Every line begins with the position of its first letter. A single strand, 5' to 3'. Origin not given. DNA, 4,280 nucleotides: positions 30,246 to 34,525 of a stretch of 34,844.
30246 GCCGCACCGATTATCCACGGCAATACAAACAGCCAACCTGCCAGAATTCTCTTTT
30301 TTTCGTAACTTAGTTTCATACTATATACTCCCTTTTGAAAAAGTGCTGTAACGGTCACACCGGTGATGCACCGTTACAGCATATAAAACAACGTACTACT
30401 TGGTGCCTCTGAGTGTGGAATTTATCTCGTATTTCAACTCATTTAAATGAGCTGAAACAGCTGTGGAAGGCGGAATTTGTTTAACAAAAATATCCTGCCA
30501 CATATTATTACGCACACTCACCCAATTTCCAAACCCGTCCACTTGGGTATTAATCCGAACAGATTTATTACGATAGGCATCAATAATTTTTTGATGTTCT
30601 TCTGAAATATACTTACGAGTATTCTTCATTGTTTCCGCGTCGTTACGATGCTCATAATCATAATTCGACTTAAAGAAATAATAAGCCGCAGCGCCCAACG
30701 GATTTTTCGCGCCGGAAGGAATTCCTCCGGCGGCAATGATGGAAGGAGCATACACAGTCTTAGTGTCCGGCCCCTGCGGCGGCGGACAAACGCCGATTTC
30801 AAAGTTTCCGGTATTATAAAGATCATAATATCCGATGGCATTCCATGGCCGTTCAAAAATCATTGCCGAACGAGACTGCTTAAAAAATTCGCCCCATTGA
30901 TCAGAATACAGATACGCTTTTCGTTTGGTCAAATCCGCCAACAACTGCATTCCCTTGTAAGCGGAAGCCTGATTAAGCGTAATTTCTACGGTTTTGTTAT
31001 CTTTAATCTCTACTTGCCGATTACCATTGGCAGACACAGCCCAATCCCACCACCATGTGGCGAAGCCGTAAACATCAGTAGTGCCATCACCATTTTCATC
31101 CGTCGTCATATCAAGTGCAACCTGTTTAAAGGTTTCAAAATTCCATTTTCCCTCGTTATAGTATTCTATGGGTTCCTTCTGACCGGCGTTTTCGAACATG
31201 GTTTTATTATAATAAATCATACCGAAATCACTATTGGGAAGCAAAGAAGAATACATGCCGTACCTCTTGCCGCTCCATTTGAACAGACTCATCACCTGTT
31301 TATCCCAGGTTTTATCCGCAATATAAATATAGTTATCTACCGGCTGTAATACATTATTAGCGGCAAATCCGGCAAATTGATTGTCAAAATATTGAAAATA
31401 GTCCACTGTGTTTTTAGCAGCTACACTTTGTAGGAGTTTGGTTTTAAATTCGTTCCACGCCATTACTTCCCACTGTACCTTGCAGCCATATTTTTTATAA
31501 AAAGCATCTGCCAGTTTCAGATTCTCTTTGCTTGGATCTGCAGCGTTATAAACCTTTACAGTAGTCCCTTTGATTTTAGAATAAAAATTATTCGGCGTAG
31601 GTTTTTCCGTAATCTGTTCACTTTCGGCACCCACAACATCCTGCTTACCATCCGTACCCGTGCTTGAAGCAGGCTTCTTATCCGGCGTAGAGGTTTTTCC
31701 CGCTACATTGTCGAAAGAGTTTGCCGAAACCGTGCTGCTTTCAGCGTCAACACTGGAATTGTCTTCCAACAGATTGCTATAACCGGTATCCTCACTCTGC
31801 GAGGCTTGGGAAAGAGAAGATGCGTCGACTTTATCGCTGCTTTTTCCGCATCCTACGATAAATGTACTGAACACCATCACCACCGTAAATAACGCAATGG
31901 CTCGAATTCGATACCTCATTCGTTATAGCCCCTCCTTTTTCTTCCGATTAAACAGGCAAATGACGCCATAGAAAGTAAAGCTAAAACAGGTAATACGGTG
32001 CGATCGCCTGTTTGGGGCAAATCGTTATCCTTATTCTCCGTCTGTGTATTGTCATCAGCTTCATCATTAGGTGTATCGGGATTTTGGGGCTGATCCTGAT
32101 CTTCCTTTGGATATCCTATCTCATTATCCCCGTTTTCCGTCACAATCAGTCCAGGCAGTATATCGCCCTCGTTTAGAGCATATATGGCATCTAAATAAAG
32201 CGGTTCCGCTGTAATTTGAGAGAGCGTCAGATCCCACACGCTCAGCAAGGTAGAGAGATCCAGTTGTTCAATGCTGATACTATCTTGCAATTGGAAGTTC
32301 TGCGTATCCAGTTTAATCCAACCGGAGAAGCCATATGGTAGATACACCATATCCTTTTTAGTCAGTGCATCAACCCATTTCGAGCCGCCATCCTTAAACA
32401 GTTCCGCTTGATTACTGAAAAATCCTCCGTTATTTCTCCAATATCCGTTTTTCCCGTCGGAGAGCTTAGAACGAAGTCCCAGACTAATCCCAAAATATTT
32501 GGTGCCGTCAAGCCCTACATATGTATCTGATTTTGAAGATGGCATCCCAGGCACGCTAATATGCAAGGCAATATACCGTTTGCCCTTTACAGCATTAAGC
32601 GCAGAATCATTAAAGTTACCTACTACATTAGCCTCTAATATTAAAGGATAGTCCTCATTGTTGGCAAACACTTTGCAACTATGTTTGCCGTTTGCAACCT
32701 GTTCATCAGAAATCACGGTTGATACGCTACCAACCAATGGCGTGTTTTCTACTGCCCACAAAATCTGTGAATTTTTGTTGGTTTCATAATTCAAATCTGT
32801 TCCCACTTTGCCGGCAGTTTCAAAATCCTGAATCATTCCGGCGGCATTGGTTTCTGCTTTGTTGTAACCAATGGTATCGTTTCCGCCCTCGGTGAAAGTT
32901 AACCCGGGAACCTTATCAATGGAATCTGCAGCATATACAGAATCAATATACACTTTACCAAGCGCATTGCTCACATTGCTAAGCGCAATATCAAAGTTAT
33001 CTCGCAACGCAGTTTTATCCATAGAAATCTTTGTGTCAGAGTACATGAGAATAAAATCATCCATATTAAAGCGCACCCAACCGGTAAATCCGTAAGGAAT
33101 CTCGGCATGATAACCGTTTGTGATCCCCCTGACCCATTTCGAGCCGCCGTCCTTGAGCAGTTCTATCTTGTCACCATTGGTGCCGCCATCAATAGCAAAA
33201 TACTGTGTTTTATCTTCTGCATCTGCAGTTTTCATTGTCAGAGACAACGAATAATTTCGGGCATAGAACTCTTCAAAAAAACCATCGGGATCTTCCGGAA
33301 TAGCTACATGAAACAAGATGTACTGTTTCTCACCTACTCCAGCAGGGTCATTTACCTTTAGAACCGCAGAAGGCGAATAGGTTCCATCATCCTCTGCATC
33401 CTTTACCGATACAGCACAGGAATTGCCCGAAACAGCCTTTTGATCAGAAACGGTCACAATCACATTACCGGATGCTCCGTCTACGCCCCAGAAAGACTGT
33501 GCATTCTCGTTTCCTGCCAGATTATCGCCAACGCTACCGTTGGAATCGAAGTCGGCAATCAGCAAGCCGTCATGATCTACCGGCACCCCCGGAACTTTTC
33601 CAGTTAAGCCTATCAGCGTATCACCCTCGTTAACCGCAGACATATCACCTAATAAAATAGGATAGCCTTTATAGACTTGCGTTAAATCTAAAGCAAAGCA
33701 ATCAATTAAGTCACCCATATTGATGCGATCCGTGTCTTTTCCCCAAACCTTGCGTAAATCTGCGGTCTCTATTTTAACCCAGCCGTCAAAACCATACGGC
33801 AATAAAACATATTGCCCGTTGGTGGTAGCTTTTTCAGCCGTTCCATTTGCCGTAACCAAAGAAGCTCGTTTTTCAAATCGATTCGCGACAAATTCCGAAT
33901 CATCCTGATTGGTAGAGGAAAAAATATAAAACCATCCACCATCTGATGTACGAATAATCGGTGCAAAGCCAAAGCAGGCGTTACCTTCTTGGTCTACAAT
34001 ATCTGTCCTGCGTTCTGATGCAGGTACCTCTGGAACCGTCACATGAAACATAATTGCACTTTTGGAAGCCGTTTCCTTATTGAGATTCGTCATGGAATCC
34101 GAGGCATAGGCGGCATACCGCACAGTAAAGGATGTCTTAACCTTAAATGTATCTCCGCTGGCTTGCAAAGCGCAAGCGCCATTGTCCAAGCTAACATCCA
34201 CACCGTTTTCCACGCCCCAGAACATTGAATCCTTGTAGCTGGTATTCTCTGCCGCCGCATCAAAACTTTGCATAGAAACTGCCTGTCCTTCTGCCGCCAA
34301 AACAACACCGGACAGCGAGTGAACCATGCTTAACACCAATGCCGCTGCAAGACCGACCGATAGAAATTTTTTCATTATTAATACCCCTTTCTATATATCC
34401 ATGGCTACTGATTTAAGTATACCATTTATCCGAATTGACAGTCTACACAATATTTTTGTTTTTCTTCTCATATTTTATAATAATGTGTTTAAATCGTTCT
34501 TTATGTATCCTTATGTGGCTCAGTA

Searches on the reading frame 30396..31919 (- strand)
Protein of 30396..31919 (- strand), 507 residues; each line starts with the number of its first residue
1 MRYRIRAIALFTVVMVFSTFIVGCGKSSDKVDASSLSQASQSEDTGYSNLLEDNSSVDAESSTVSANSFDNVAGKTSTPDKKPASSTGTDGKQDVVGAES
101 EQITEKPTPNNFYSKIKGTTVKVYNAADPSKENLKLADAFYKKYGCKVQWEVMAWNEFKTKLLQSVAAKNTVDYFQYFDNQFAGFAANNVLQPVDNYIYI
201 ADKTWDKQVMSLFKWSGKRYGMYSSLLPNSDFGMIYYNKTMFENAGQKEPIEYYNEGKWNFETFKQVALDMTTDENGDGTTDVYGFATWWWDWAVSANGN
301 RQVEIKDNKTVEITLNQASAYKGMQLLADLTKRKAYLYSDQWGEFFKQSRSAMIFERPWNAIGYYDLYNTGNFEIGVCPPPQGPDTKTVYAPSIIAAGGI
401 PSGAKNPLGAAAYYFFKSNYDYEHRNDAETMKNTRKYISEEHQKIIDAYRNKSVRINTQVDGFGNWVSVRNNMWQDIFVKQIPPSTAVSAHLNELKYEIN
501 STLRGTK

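Call 4: search_protein_families(library=pfam, proteins=[window:30396-31919:-], max_evalue=0.01)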
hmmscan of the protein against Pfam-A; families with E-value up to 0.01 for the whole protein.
window:30396-31919:- (507 aa): 2 families
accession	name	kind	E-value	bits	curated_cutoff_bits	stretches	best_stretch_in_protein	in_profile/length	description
PF01547.30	SBP_bac_1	-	8.5e-16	59.2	26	1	135-411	12-294/307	Bacterial extracellular solute-binding protein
PF13416.11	SBP_bac_8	-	9.2e-14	52.3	27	1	135-415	1-239/279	Bacterial extracellular solute-binding protein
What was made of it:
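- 30396..31919 (-): Small CUT1 solute-binding lipoprotein (SBP1, 507 aa; lipobox FIVGC). Frequent but not obligate member of the unit. Pfam SBP_bac_1/SBP_bac_8 (call 4).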

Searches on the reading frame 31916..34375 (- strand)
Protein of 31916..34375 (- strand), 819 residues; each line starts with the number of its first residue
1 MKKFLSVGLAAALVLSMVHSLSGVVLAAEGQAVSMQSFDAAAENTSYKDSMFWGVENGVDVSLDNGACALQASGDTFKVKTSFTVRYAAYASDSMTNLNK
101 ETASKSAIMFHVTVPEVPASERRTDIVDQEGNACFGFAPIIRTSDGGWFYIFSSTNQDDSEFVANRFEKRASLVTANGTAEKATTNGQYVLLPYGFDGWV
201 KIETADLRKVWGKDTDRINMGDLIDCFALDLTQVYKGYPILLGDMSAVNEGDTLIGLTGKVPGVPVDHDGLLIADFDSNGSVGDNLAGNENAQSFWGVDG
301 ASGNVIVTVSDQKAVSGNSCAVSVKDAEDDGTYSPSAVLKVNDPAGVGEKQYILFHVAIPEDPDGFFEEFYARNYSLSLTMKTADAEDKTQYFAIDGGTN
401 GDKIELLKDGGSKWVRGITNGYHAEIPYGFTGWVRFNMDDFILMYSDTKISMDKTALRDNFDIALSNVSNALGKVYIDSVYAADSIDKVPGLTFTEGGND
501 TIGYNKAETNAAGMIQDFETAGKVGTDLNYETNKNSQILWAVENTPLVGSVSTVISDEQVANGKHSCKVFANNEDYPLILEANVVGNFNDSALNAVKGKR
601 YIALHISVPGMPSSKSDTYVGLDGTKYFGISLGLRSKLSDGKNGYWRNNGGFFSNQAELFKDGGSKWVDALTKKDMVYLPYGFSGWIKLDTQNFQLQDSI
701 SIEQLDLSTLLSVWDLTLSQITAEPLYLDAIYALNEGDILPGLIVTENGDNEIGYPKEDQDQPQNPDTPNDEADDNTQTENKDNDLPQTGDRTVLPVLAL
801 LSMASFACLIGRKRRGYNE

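Call 4: search_protein_families(library=pfam, proteins=[window:31916-34375:-], max_evalue=0.01)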
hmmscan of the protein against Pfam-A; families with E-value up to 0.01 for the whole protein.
window:31916-34375:- (819 aa): 1 family
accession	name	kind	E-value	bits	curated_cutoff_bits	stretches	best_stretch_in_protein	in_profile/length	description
PF00746.26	Gram_pos_anchor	-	0.00078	19.8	20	1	779-815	2-40/43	LPXTG cell wall anchor motif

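Call 7: search_protein_families(library=ncbifam, proteins=[window:31916-34375:-], max_evalue=0.01)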
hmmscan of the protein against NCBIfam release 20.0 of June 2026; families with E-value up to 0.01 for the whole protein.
window:31916-34375:- (819 aa): 2 families
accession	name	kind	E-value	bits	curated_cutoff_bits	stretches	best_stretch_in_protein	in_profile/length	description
NF053819.1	EF0750_LPXTG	subfamily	0.00032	21.2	47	1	756-815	45-104/105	EF2685/EF0750 family sortase-dependent surface protein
TIGR03656.1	IsdC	equivalog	0.0083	16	155.85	0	757-816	159-216/219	heme uptake protein IsdC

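Call 81: search_solved_structures(query=window:31916-34375:-, max_evalue=1)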
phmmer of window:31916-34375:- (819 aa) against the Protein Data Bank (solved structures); distinct sequences matched with E-value up to 1: 0.
